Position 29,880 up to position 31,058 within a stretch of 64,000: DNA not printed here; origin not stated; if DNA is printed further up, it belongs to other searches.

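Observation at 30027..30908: Histone-H1-like Lys/Ala repeat protein with a sigma-region-4-like HTH, divergent from rplS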

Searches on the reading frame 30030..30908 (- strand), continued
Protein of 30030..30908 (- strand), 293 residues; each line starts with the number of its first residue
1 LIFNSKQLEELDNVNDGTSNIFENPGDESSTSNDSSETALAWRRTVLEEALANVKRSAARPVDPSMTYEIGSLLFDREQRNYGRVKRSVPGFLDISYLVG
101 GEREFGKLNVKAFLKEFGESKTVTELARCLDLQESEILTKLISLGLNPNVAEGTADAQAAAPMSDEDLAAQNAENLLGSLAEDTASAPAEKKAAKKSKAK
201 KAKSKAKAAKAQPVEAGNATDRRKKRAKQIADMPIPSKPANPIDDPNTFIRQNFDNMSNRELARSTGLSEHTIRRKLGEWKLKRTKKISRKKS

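Call 38: search_protein_families(library=ncbifam, proteins=[L024:3649-5994:-, L024:2482-3645:-, L009:6979-7641:+, L028:7065-7937:+, L024:812-1942:+], max_evalue=0.00001)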
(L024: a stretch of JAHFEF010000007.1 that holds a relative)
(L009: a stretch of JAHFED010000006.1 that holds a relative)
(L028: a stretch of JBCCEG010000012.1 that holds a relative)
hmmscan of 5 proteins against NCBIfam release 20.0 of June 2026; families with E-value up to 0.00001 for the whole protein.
L024:3649-5994:- (781 aa): 38 families (the best 25 are shown)
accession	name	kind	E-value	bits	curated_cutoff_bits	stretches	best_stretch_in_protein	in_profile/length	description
NF052272.1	Staph_FadB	exception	7.5e-161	536.9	999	1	20-781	3-752/752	3-hydroxyacyl-CoA dehydrogenase/crotonase FadB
NF008727.0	PRK11730.1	equivalog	2.7e-58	197.9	870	2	17-292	310-592/717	fatty acid oxidation complex subunit alpha FadB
NF006124.0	PRK08268.1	subfamily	1.2e-51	176.3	508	1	16-331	3-327/507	3-hydroxyacyl-CoA dehydrogenase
TIGR02437.1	FadB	equivalog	1.3e-46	159.3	933.55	2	19-293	312-593/714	fatty acid oxidation complex subunit alpha FadB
NF004474.0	PRK05808.1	subfamily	1.8e-46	158.7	408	1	20-291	3-281/283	3-hydroxybutyryl-CoA dehydrogenase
NF005875.0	PRK07819.1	subfamily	7e-46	156.9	319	1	18-291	3-285/287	3-hydroxybutyryl-CoA dehydrogenase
NF008363.0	PRK11154.1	equivalog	2e-43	148.5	869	2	16-293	305-587/708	fatty acid oxidation complex subunit alpha FadJ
TIGR02279.1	PaaC-3OHAcCoADH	equivalog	2.8e-41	141.9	669.4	1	20-324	5-318/503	3-hydroxyacyl-CoA dehydrogenase PaaH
TIGR02441.1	fa_ox_alpha_mit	equivalog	4.5e-41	140.7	964.65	2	18-293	333-614/737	fatty acid oxidation complex subunit alpha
NF004699.0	PRK06035.1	equivalog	2.6e-38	131.9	500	1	21-285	4-278/294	3-hydroxyacyl-CoA dehydrogenase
NF006143.0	PRK08293.1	equivalog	1.3e-37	129.7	312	1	19-292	3-287/291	3-hydroxyacyl-CoA dehydrogenase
NF006722.0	PRK09260.1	equivalog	1.7e-36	126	429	1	20-294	2-283/289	3-hydroxyacyl-CoA dehydrogenase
NF005715.0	PRK07530.1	equivalog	3.8e-36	125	420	1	19-294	3-285/292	3-hydroxybutyryl-CoA dehydrogenase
TIGR02440.1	FadJ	equivalog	2.7e-34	118.5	968.45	2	15-292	299-581/699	fatty acid oxidation complex subunit alpha FadJ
NF042925.1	FHMPC_DH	equivalog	4e-31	108.4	500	1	22-300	2-288/304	5-formyl-3-hydroxy-2-methylpyridine 4-carboxylate 5-dehydrogenase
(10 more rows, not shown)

L024:2482-3645:- (387 aa): 38 families (the best 25 are shown)
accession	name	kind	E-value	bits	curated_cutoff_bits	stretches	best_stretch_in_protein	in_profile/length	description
NF005805.0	PRK07661.1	equivalog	2.1e-151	504.3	633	1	1-386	1-390/391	acetyl-CoA C-acetyltransferase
NF006553.0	PRK09052.1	equivalog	1.4e-143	478.7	567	1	2-386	6-398/399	acetyl-CoA C-acyltransferase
TIGR01930.1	AcCoA-C-Actrans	subfamily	5.3e-136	453.6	240.55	1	6-385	1-385/385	acetyl-CoA C-acyltransferase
NF006552.0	PRK09051.1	subfamily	3.1e-119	398.8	565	1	1-386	3-394/395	beta-ketothiolase BktB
NF005494.0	PRK07108.1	equivalog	4e-117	391.5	615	1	1-387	1-392/392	acetyl-CoA C-acyltransferase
NF006510.0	PRK08947.1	equivalog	2.8e-115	385.4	519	1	1-385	1-385/387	acetyl-CoA C-acyltransferase FadA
NF042999.1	bketothiol_BktB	equivalog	3.3e-109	365.7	725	1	2-386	3-393/394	beta-ketothiolase BktB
TIGR02430.1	pcaF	equivalog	8.2e-107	357.7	597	2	147-386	162-399/400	3-oxoadipyl-CoA thiolase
NF006551.0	PRK09050.1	subfamily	1.4e-106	356.9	605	2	146-386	162-400/401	3-oxoadipyl-CoA thiolase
NF004853.0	PRK06205.1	subfamily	5.3e-105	351.7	551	2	149-386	163-402/404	acetyl-CoA C-acetyltransferase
TIGR02445.1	fadA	equivalog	1.4e-104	350.2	591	1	4-385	2-383/385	acetyl-CoA C-acyltransferase FadA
NF005033.0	PRK06445.1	equivalog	7.1e-102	341.5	511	1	4-385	5-393/395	acetyl-CoA C-acetyltransferase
NF005890.0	PRK07851.1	equivalog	6.2e-100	335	580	2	135-385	161-403/406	acetyl-CoA C-acetyltransferase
NF006090.0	PRK08242.1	equivalog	3.4e-98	329.4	514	2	1-235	1-229/402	acetyl-CoA C-acetyltransferase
NF004206.0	PRK05656.1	subfamily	2.9e-95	319.6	688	1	1-384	1-390/392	acetyl-CoA C-acetyltransferase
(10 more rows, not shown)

L009:6979-7641:+ (220 aa): 0 families

L028:7065-7937:+ (290 aa): 10 families
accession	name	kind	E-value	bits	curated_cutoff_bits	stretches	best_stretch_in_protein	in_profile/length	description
TIGR01297.1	CDF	superfamily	5.9e-81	271.9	82.35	1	12-280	5-281/285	cation diffusion facilitator family transporter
NF002923.0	PRK03557.1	equivalog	3.2e-64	217.2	408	1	9-289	18-299/313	CDF family zinc transporter ZitB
NF033827.1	CDF_efflux_DmeF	equivalog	6e-38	131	250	2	11-138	17-145/309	CDF family Co(II)/Ni(II) efflux transporter DmeF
NF033616.1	CDF_MamB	equivalog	5e-18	65.6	350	1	17-252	14-250/284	magnetosome biogenesis CDF transporter MamB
NF052621.1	MngEfTpMntE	equivalog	3.1e-17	62.9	500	1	12-233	5-231/293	manganese efflux transporter MntE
NF033615.1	CDF_MamM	equivalog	5.5e-16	58.6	350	1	17-270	17-276/290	magnetosome biogenesis CDF transporter MamM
NF050169.1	CatEfflxFieF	equivalog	6.2e-15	55.2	420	1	16-233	11-231/282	cation efflux pump FieF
NF040994.1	MamV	equivalog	1.1e-14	54.3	500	1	22-236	24-239/319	CDF transporter MamV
NF052602.1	Zn_efflux_Cdf31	equivalog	1.5e-13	50.8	460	1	12-281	10-289/299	CDF family zinc efflux transporter Cdf31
NF007064.0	PRK09509.1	equivalog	3e-13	49.4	447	1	14-234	15-237/300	CDF family cation-efflux transporter FieF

L024:812-1942:+ (376 aa): 26 families (the best 25 are shown)
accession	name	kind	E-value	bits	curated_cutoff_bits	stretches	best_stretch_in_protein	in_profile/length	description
TIGR01824.1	PabB-clade2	equivalog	2.5e-85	286.9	408.55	1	122-369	99-355/355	aminodeoxychorismate synthase, component I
TIGR00564.1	trpE_most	equivalog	1.6e-83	281.3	517.7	1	103-369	177-450/455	anthranilate synthase component I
TIGR01820.1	TrpE-arch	equivalog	1.7e-83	281.4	512.05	1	108-370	176-445/449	anthranilate synthase component I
NF006563.0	PRK09070.1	equivalog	3.1e-83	279.9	514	1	121-369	184-440/447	aminodeoxychorismate synthase component I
TIGR00553.1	pabB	equivalog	1.1e-76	258.2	328.4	1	108-368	58-328/329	aminodeoxychorismate synthase component I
NF004610.0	PRK05940.1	equivalog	7.1e-73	245.9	568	1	109-367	183-453/467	anthranilate synthase component I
NF010086.0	PRK13571.1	equivalog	1.4e-67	228.4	693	1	112-367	223-491/510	anthranilate synthase component I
NF010089.0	PRK13574.1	equivalog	1.1e-65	222.3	527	1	120-371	158-416/421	anthranilate synthase component I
NF005698.0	PRK07508.1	equivalog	1.8e-62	211.1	452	1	77-368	76-374/383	aminodeoxychorismate synthase component I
NF010079.0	PRK13564.1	equivalog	6.7e-62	209.9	471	1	105-367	229-505/521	anthranilate synthase component 1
NF005009.0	PRK06404.1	equivalog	8.4e-56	189.7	422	1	105-367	90-348/351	anthranilate synthase component I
NF010087.0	PRK13572.1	equivalog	9.6e-56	189.3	580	1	121-369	174-427/435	anthranilate synthase component I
TIGR00565.1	trpE_proteo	equivalog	1.8e-54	185.5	494.65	1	107-368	213-488/498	anthranilate synthase component I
NF012009.0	PRK15465.1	equivalog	1.1e-53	182.4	622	1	122-368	193-446/453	aminodeoxychorismate synthase component 1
NF010082.0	PRK13567.1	equivalog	1.4e-51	175.7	576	1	117-372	198-466/468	anthranilate synthase component I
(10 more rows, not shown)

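Call 42: find_encoding_contigs(protein=P0071, flank=8000, max_places=2)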
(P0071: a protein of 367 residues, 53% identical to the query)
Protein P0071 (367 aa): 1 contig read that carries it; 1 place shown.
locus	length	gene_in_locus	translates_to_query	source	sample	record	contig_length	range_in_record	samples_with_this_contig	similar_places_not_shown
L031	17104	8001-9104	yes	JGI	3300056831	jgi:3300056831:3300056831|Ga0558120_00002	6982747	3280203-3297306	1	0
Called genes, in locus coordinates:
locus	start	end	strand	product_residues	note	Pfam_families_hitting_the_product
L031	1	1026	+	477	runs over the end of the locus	PF00072:Response_reg, PF00158:Sigma54_activat, PF14532:Sigma54_activ_2, PF25601:AAA_lid_14, PF02954:HTH_8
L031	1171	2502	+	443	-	-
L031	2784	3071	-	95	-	-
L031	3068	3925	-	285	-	PF00590:TP_methylase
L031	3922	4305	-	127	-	PF02021:UPF0102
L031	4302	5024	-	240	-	PF01351:RNase_HII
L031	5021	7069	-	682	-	-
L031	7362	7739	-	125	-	PF01245:Ribosomal_L19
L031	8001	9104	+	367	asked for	-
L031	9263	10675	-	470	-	PF04107:GCS2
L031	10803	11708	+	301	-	PF07264:EI24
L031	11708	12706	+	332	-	PF02951:GSH-S_N, PF02955:GSH-S_ATP, PF08443:RimK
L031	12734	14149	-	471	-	-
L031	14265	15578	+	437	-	PF03721:UDPG_MGDP_dh_N, PF00984:UDPG_MGDP_dh, PF03720:UDPG_MGDP_dh_C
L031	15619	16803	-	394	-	PF00535:Glycos_transf_2, PF13641:Glyco_tranf_2_3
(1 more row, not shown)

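Call 61: search_protein_families(library=phrogs, proteins=[window:30030-30908:-, P0071], max_evalue=0.01)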
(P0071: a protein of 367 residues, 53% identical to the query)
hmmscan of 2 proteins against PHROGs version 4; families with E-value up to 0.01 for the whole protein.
window:30030-30908:- (293 aa): 2 families
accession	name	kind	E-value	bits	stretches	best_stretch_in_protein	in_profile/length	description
phrog_4583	-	transcription regulation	9.4e-05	23.4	1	252-278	19-45/81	transcriptional repressor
phrog_9759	-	DNA, RNA and nucleotide metabolism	0.0015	19.6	0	249-288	10-51/242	DNA binding protein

P0071 (367 aa): 1 family
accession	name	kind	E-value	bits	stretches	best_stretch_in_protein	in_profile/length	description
phrog_20988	-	other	0.0057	16.2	1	186-223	301-342/652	ATPase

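Call 63: fold_search(model_id=the predicted structure, library=pdb)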
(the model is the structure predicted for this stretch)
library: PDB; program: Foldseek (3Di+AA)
matches with E <= 10: 927; with E <= 0.001: 0
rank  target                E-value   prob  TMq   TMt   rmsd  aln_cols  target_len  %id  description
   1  3dkm                  1.9e-01  0.91  0.09  0.31   2.0        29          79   21  Crystal structure of the HECTD1 CPH domain (released 2008-08-19)
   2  6kco_F                2.3e-01  0.47  0.13  0.40  14.5        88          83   16  Shuguo PWWP in complex with ssDNA (released 2020-07-01)
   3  6kco_E                2.6e-01  0.47  0.13  0.42  14.2        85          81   16  Shuguo PWWP in complex with ssDNA (released 2020-07-01)
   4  6kco_D                4.2e-01  0.35  0.12  0.40  14.2        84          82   17  Shuguo PWWP in complex with ssDNA (released 2020-07-01)
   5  7hgg_C                4.2e-01  0.35  0.12  0.39  12.1        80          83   12  PanDDA analysis group deposition -- Crystal structure of HRP-2 PWWP domain in complex with Z422396686 (released 2024-11-06)
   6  9yrg_A                4.5e-01  0.15  0.10  0.04  15.1       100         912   13  Cryo-EM structure of human beta-cardiac myosin in the interacting-heads motif and S2-FH undocked state (released 2026-04-08)
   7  6zye_A                4.7e-01  0.35  0.12  0.16  14.0       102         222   10  YnaI in an open-like conformation (released 2020-11-25)
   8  4pa0_A                4.7e-01  0.15  0.10  0.04  15.1        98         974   13  Omecamtiv Mercarbil binding site on the Human Beta-Cardiac Myosin Motor Domain (released 2015-07-08)
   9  9yp4_A                5.7e-01  0.16  0.11  0.04  14.6        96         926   14  Cryo-EM structure of human beta-cardiac myosin bound to omecamtiv mecarbil in the interacting-heads motif and S2-FH do (released 2026-04-08)
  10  8jvz_A                6.0e-01  0.54  0.11  0.52   4.7        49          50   14  Crystal structure of the circular-permutated protein mkaL2_v1_SH3 (released 2024-07-03)
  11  2vv5_A                6.0e-01  0.20  0.09  0.10  10.7        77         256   16  The open structure of MscS (released 2008-08-05)
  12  9yop_B                6.4e-01  0.13  0.10  0.04  14.3        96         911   14  Cryo-EM structure of human beta-cardiac myosin in the interacting-heads motif and S2-FH docked state (released 2026-04-08)
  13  6qdj                  6.8e-01  0.33  0.10  0.05   7.2        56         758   14  Molecular features of the UNC-45 chaperone critical for binding and folding muscle myosin (released 2019-10-30)
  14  1h92_MODEL_1_A        6.8e-01  0.28  0.09  0.38   9.8        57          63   18  SH3 domain of human Lck tyrosine kinase (released 2001-10-22)
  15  6pwo_A                6.8e-01  0.20  0.09  0.10  10.9        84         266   14  MscS DDM (released 2020-01-08)
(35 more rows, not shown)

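Call 66: find_encoding_contigs(protein=P0117, flank=6000, max_places=1)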
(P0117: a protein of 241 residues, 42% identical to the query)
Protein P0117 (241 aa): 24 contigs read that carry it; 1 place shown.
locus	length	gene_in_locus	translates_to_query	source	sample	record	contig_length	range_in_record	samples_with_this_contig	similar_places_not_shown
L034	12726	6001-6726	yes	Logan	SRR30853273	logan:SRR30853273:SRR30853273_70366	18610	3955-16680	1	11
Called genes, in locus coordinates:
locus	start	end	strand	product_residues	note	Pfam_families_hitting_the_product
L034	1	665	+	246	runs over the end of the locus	PF01812:5-FTHF_cyc-lig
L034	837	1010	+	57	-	-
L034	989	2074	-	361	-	PF00590:TP_methylase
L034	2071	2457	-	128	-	PF02021:UPF0102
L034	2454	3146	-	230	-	PF01351:RNase_HII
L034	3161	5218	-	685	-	-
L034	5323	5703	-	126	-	PF01245:Ribosomal_L19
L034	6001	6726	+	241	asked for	-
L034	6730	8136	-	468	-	PF04107:GCS2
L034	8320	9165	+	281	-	PF07264:EI24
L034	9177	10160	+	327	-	PF02951:GSH-S_N, PF02955:GSH-S_ATP, PF08443:RimK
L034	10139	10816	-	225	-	-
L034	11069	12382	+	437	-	PF03446:NAD_binding_2 (faint), PF03721:UDPG_MGDP_dh_N, PF00984:UDPG_MGDP_dh, PF03720:UDPG_MGDP_dh_C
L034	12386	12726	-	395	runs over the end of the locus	PF13641:Glyco_tranf_2_3, PF00535:Glycos_transf_2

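Call 67: find_encoding_contigs(protein=P0089, flank=6000, max_places=1)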
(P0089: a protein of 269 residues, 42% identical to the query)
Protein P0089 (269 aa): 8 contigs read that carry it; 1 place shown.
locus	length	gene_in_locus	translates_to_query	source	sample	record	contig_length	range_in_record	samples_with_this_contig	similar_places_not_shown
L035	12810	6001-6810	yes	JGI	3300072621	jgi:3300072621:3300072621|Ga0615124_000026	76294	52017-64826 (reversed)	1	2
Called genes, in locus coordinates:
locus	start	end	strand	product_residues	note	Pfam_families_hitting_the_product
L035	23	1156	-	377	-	PF18027:Pepdidase_M14_N, PF00246:Peptidase_M14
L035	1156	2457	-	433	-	PF02274:ADI, PF19420:DDAH_eukar (faint)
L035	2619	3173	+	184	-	PF13801:Metal_resist, PF07813:LTXXQ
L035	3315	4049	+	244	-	PF00072:Response_reg, PF00486:Trans_reg_C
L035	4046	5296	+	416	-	PF00672:HAMP, PF00512:HisKA, PF02518:HATPase_c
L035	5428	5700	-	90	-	PF00216:Bac_DNA_binding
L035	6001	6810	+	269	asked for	-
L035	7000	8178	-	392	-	PF00092:VWA, PF13519:VWA_2 (weak), PF25106:VWA_4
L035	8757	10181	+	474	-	PF00089:Trypsin, PF13365:Trypsin_2, PF17815:PDZ_3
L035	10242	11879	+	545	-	PF00069:Pkinase, PF07714:PK_Tyr_Ser-Thr, PF08308:PEGA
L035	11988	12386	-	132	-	-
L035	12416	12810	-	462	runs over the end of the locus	PF21337:Peptidase_M17_N_1, PF00883:Peptidase_M17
